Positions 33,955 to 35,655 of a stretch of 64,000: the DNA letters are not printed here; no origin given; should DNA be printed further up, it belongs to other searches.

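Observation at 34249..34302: Perfect 27-bp in-frame tandem duplication in the outer-membrane factor gene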

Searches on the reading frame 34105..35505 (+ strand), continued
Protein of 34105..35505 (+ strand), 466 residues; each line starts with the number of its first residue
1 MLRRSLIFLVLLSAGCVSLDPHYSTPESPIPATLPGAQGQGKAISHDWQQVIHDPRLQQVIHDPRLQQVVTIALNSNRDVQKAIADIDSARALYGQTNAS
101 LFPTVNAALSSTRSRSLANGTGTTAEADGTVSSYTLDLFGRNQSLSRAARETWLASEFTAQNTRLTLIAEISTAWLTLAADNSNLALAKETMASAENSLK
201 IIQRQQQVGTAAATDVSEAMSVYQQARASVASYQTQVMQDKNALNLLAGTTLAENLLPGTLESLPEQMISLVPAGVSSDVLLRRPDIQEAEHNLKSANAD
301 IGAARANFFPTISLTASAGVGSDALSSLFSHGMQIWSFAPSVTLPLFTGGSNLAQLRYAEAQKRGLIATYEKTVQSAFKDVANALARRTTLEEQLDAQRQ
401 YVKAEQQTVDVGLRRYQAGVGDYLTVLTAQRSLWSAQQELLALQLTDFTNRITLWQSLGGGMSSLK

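Call 39: find_encoding_contigs(protein=window:34105-35502:+, flank=6000, max_places=10)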
Protein seq(466 aa) (466 aa): 25 contigs read that carry it; 1 place shown.
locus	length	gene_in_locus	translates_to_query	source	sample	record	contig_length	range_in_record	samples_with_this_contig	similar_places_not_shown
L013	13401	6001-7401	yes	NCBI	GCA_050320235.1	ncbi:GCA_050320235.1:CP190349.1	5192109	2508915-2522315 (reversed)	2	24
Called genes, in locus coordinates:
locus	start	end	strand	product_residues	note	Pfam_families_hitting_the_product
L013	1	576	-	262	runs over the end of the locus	PF00106:adh_short, PF23441:SDR, PF13561:adh_short_C2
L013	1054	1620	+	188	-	PF17940:TetR_C_31 (faint), PF00440:TetR_N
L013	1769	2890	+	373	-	PF25917:BSH_RND, PF25919:BSH_CusB (faint), PF25876:HH_MFP_RND, PF25944:Beta-barrel_RND, PF25967:RND-MFP_C, PF25989:YknX_C (weak)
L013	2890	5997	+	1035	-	PF00873:ACR_tran, PF02355:SecD_SecF_C (faint), PF03176:MMPL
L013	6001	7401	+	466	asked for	PF02321:OEP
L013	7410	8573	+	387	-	PF00083:Sugar_tr, PF07690:MFS_1, PF06779:MFS_4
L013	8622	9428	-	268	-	PF00005:ABC_tran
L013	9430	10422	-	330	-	PF00005:ABC_tran, PF13304:AAA_21 (weak), PF08352:oligo_HPY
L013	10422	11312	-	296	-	PF12911:OppC_N, PF00528:BPD_transp_1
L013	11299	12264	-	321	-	PF00528:BPD_transp_1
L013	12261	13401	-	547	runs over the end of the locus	PF00496:SBP_bac_5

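Call 40: find_encoding_contigs(protein=P0150, flank=10000, max_places=5)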
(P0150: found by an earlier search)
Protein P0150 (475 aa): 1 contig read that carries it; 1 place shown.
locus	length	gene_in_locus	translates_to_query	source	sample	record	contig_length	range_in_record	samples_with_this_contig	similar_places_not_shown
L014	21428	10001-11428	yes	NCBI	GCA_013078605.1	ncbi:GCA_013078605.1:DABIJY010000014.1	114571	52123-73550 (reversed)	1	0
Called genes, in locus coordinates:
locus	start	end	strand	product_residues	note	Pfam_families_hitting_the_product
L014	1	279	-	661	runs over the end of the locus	PF00989:PAS (weak), PF13426:PAS_9, PF00990:GGDEF, PF00563:EAL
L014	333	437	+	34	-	-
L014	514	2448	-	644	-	PF08206:OB_RNB, PF17876:CSD2 (faint), PF00773:RNB, PF00575:S1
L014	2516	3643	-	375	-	-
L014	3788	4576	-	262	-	PF00106:adh_short, PF23441:SDR, PF13561:adh_short_C2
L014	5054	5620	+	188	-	PF17940:TetR_C_31 (faint), PF00440:TetR_N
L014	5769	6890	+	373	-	PF25917:BSH_RND, PF25919:BSH_CusB (faint), PF25876:HH_MFP_RND, PF25944:Beta-barrel_RND, PF25967:RND-MFP_C, PF25989:YknX_C (weak)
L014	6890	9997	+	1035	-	PF00873:ACR_tran, PF02355:SecD_SecF_C (faint), PF03176:MMPL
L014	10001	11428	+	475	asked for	PF02321:OEP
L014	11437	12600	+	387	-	PF00083:Sugar_tr, PF07690:MFS_1, PF06779:MFS_4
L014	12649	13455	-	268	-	PF00005:ABC_tran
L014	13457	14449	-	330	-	PF00005:ABC_tran, PF13304:AAA_21 (weak), PF08352:oligo_HPY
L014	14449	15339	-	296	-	PF12911:OppC_N, PF00528:BPD_transp_1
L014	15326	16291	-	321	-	PF00528:BPD_transp_1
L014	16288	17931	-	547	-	PF00496:SBP_bac_5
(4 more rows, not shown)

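Call 41: find_encoding_contigs(protein=P0127, flank=3000, max_places=3)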
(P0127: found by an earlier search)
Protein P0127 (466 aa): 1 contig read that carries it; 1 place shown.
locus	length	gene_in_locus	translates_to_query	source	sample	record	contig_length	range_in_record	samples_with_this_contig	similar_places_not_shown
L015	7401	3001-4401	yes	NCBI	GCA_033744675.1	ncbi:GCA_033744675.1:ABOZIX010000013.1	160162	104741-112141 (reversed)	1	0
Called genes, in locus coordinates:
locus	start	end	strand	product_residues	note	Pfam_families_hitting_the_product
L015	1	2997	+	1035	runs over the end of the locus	PF00873:ACR_tran, PF02355:SecD_SecF_C (faint), PF03176:MMPL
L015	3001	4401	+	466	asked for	PF02321:OEP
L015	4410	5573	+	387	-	PF00083:Sugar_tr, PF07690:MFS_1, PF06779:MFS_4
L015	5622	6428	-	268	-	PF00005:ABC_tran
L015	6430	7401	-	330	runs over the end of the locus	PF00005:ABC_tran, PF13304:AAA_21 (weak), PF08352:oligo_HPY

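Call 66: predict_structure(alignment_id=A1)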
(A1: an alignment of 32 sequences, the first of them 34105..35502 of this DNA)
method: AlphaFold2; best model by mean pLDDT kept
length: 466 residues; sequences in the alignment: 32
mean_pLDDT: 62.4   pTM: 0.58
mean pLDDT of the five models: 62.4, 59.8, 56.2, 51.1, 45.5
residues with pLDDT >= 90: 35; 70-90: 203; 50-70: 67; < 50: 161
segments of 3 or more residues with pLDDT < 50: 1-60, 96-145, 272-275, 308-349, 462-466
pLDDT, mean of each block of 10 residues (from residue 1): 36 29 32 33 29 34 75 78 71 48 28 35 30 32 48 68 79 89 91 85 81 79 89 93 89 85 67 52 70 68 53 32 35 27 37 64 75 79 78 88 89 81 76 87 87 75 38
secondary structure, 60 per line:
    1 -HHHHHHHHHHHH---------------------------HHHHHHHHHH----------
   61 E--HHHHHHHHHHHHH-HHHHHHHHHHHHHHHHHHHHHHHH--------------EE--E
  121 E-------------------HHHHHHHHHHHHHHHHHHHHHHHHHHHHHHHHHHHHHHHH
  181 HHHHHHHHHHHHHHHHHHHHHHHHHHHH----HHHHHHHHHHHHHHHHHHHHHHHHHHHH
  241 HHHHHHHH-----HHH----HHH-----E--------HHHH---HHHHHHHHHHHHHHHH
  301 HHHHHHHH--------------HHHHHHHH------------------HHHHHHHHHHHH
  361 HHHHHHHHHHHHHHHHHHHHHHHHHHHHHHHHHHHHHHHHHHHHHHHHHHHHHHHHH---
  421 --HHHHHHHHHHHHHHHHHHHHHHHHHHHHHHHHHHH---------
elements in order: H2-13 H41-50 H64-76 H78-101 H141-208 H213-248 H278-281 H285-308 H323-330 H349-417 H423-457

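Call 68: predict_structure(alignment_id=A2)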
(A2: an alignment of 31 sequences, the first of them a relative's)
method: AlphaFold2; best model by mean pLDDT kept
length: 457 residues; sequences in the alignment: 31
mean_pLDDT: 64.2   pTM: 0.60
mean pLDDT of the five models: 64.2, 56.6, 56.3, 48.6, 48.2
residues with pLDDT >= 90: 41; 70-90: 206; 50-70: 67; < 50: 143
segments of 3 or more residues with pLDDT < 50: 1-40, 85-140, 299-340, 454-457
pLDDT, mean of each block of 10 residues (from residue 1): 37 30 32 37 68 83 82 70 44 29 27 26 30 41 61 81 91 92 85 82 77 88 92 89 87 77 59 71 67 54 33 35 28 35 60 72 78 80 87 89 81 76 87 89 82 47
secondary structure, 60 per line:
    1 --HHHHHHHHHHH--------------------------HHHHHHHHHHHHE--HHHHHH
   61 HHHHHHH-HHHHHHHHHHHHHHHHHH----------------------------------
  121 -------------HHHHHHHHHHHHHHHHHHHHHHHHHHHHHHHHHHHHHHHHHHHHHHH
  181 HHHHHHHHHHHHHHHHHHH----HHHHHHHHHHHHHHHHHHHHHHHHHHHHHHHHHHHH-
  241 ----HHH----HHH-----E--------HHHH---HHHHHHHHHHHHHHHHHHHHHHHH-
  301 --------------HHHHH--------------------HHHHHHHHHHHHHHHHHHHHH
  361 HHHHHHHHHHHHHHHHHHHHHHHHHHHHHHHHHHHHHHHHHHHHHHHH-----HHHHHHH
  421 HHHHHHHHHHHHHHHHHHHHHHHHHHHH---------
elements in order: H3-13 H40-51 H55-67 H69-86 H134-199 H204-239 H269-272 H276-299 H315-319 H340-408 H414-448
